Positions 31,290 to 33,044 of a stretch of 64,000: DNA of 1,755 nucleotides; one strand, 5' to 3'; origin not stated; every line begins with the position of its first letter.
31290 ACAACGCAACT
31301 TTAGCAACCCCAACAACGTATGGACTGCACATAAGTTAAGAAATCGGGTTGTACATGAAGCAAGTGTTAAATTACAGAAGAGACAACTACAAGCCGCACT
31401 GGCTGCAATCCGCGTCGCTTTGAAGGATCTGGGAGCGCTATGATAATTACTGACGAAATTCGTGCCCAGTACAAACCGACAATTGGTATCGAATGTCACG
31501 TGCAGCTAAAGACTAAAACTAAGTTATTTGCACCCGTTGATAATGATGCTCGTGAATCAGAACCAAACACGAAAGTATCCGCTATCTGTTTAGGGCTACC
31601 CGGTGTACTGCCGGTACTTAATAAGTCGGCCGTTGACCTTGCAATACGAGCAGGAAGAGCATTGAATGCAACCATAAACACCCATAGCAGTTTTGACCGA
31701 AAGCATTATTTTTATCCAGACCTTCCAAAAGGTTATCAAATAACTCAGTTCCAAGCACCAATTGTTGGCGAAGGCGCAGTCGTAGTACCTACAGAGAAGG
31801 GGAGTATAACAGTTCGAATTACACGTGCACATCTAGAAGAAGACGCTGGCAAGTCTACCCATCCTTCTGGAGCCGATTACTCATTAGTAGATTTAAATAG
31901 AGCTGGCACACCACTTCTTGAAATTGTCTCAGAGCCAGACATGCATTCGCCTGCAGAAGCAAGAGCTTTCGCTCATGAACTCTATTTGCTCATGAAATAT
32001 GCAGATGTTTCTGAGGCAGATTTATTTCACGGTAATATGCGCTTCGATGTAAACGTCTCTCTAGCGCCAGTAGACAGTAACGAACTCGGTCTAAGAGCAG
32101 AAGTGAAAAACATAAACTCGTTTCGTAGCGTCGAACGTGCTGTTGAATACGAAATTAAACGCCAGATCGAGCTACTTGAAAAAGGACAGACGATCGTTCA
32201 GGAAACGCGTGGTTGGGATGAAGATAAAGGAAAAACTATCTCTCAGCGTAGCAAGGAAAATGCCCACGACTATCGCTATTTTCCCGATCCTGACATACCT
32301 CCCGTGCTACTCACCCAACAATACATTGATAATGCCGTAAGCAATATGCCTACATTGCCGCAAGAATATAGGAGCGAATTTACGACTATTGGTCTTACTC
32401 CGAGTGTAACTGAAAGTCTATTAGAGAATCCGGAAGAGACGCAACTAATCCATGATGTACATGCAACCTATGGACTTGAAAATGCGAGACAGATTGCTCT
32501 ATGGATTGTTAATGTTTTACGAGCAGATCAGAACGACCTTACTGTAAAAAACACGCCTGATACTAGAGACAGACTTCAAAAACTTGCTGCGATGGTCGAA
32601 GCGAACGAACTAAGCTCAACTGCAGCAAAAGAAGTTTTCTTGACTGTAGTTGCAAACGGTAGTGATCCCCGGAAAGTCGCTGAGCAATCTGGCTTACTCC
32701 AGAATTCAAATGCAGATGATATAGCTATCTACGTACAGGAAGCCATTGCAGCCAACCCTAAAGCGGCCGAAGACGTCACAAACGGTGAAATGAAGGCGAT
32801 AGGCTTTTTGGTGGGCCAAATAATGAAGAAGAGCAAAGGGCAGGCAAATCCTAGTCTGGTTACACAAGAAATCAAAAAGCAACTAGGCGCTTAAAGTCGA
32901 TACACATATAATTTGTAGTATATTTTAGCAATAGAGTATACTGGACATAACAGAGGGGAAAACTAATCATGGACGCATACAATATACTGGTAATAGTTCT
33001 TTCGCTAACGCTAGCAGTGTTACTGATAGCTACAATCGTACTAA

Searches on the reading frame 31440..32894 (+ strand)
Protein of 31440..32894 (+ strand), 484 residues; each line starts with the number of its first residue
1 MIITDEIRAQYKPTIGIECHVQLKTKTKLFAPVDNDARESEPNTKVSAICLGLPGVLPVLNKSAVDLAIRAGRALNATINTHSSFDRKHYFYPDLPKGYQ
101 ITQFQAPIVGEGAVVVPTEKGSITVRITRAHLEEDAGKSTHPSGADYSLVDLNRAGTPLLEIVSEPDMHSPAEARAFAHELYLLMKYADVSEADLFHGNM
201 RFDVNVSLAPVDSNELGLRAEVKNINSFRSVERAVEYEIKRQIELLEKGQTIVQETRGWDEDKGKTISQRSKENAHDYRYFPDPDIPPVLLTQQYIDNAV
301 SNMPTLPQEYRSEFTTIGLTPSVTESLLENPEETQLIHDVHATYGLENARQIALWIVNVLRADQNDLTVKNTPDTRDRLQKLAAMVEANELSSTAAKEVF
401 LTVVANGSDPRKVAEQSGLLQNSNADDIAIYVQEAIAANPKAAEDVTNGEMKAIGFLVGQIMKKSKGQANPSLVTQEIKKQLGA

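Call 85: search_protein_families(library=pfam, proteins=[window:31440-32894:+], max_evalue=0.001)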
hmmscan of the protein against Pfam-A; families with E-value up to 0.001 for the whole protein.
window:31440-32894:+ (484 aa): 2 families
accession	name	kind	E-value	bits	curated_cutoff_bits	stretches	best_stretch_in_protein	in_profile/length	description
PF02934.20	GatB_N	-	6.1e-115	383.6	23.4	1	14-296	2-276/277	GatB/GatE catalytic domain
PF02637.23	GatB_Yqey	-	2.6e-34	118.7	27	1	347-482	11-148/148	GatB domain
